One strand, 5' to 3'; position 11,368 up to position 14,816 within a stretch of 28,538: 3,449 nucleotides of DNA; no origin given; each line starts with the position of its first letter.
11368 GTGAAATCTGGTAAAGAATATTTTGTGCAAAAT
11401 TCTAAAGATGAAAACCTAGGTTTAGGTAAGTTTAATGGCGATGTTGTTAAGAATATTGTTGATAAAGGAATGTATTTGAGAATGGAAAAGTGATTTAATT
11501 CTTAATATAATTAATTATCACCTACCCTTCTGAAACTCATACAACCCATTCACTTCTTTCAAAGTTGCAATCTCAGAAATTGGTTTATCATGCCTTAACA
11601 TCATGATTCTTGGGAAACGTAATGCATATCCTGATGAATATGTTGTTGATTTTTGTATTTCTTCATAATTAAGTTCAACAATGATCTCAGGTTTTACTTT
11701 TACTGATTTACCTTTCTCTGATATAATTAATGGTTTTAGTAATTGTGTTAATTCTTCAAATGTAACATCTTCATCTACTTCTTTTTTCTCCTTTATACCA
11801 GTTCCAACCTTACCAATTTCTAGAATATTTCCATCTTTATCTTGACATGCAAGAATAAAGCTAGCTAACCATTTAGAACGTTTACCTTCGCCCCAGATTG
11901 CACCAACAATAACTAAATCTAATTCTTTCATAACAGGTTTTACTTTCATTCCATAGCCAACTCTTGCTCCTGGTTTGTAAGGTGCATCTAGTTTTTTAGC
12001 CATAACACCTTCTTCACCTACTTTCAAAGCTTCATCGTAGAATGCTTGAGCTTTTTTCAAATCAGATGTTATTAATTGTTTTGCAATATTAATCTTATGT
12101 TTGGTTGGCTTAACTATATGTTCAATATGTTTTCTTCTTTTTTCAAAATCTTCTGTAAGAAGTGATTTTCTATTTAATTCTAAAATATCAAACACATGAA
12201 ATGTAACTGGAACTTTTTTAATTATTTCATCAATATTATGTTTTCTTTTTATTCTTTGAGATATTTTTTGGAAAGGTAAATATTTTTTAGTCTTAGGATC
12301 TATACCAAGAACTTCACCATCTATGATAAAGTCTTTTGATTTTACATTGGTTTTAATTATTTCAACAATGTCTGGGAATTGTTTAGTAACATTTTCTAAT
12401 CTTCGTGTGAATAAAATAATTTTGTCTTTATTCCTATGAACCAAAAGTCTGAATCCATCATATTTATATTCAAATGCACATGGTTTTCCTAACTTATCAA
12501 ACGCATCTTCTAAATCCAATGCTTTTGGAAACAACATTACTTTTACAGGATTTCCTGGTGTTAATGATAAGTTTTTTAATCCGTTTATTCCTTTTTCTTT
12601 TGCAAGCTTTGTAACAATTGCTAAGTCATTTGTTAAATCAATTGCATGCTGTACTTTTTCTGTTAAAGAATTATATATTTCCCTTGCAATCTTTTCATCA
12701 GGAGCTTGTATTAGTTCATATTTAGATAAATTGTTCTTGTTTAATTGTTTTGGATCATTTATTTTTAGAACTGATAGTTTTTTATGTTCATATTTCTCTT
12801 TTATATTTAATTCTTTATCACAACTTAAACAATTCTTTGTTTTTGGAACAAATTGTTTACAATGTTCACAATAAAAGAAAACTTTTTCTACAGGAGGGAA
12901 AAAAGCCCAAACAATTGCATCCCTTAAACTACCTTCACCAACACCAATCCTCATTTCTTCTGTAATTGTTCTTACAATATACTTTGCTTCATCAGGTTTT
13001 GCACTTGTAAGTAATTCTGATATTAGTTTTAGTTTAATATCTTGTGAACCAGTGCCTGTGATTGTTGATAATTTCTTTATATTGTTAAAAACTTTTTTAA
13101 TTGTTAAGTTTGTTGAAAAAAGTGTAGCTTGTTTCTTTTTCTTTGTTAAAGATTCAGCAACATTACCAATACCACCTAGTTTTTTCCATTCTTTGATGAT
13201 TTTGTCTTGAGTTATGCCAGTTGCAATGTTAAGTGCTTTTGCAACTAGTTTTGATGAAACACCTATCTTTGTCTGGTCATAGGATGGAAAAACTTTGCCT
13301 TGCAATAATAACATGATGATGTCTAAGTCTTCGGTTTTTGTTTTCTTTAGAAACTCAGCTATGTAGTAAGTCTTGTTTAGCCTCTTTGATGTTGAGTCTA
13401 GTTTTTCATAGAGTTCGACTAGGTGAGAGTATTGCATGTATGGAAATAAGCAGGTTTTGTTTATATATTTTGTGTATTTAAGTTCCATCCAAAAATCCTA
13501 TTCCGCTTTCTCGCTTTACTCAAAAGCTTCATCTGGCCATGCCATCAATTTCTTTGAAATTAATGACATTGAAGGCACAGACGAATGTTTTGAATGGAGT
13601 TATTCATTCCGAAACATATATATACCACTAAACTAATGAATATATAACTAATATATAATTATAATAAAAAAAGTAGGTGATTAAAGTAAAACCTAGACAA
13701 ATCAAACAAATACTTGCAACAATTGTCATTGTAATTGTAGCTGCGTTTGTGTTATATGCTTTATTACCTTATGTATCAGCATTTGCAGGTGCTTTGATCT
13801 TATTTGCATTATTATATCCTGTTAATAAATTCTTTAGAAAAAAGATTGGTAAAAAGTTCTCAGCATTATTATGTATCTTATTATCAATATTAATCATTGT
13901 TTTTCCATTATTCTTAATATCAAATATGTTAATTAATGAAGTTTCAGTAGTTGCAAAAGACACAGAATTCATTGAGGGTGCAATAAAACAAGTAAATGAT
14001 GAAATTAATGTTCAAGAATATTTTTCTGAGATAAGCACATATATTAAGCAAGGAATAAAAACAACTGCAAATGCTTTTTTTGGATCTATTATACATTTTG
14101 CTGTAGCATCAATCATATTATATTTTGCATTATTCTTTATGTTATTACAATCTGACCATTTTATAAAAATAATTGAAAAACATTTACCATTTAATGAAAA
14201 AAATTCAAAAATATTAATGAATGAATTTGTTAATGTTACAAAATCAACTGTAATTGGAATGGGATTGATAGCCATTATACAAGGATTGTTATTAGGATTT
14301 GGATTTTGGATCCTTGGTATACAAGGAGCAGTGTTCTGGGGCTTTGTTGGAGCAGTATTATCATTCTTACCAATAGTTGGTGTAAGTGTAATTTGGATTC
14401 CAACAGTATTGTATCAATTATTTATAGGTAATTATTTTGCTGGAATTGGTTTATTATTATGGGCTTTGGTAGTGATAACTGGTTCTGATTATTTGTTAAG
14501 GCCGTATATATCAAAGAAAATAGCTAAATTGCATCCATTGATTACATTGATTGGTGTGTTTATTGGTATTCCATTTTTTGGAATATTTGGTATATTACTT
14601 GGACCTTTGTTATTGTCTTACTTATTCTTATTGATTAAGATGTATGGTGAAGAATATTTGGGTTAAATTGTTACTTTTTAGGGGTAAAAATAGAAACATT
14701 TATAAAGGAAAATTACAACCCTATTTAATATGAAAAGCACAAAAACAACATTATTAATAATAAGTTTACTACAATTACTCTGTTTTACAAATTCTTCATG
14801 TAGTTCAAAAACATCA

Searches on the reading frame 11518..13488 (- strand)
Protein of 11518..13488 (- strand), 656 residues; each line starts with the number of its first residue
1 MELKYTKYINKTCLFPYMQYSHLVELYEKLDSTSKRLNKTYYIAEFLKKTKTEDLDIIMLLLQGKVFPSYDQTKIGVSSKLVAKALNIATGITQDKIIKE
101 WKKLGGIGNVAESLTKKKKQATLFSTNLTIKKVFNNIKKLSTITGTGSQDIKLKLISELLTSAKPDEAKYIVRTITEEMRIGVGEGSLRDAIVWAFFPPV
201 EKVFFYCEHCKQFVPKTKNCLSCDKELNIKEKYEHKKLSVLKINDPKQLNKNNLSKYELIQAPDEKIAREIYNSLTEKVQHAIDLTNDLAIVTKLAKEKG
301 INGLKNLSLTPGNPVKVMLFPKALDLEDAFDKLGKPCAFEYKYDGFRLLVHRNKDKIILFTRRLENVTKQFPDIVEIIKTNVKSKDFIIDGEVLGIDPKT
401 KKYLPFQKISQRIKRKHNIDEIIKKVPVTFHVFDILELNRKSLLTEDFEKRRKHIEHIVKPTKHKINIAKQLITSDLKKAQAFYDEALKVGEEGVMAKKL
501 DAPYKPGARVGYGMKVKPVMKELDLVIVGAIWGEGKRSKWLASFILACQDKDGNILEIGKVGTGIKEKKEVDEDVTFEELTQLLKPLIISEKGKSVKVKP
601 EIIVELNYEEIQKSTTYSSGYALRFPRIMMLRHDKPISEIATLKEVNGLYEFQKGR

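Call 19: search_protein_families(library=pfam, proteins=[window:11518-13488:-], max_evalue=0.01)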
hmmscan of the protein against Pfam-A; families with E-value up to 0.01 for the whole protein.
window:11518-13488:- (656 aa): 5 families
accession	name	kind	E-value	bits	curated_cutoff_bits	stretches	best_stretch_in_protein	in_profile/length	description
PF01068.26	DNA_ligase_A_M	-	1.6e-55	188.4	26.2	1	322-517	6-204/204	ATP dependent DNA ligase domain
PF04675.19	DNA_ligase_A_N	-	1.4e-42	146.3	24.6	1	20-192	2-173/174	DNA ligase N terminus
PF04679.21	DNA_ligase_A_C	-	5.5e-14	52.8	27.5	1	537-635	1-94/94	ATP dependent DNA ligase C terminal region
PF09414.15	RNA_ligase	-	6.4e-05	23.6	27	1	338-499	4-157/171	RNA ligase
PF01331.24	mRNA_cap_enzyme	-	0.0013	19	29.6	0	425-476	87-137/194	mRNA capping enzyme, catalytic domain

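Call 22: find_encoding_contigs(protein=window:11518-13488:-, flank=10000, max_places=10)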
Protein window:11518-13488:- (656 aa): 8 contigs read that carry it; 2 places shown.
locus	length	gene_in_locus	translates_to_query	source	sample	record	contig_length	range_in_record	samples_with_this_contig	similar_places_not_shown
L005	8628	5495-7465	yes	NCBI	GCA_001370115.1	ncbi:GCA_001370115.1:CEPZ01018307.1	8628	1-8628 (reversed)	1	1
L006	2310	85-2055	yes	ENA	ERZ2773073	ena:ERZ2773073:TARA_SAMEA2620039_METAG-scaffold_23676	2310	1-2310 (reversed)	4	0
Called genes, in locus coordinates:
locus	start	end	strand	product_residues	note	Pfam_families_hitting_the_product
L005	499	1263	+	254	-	-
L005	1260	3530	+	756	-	-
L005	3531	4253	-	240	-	PF06940:DUF1287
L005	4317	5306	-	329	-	PF01594:AI-2E_transport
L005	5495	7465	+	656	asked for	PF04675:DNA_ligase_A_N, PF01068:DNA_ligase_A_M, PF04679:DNA_ligase_A_C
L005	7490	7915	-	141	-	PF03657:UPF0113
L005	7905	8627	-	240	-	?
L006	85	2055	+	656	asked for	PF04675:DNA_ligase_A_N, PF01068:DNA_ligase_A_M, PF04679:DNA_ligase_A_C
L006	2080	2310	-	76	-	?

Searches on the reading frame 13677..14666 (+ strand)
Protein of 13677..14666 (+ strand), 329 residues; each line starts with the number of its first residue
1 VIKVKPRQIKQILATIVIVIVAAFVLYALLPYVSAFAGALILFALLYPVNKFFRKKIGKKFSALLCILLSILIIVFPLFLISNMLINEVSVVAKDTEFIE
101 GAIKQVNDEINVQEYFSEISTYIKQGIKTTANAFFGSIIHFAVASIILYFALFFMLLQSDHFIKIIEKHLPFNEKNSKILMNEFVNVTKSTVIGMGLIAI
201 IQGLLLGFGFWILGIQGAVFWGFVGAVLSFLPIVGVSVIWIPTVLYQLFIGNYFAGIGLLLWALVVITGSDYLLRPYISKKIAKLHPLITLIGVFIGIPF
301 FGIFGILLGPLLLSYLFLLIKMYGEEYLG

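Call 19: search_protein_families(library=pfam, proteins=[window:13677-14666:+], max_evalue=0.01)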
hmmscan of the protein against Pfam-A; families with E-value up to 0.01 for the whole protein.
window:13677-14666:+ (329 aa): 1 family
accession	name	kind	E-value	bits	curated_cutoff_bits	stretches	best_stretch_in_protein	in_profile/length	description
PF01594.21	AI-2E_transport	-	3.2e-39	135.4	34.3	1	15-316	3-319/327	AI-2E family transporter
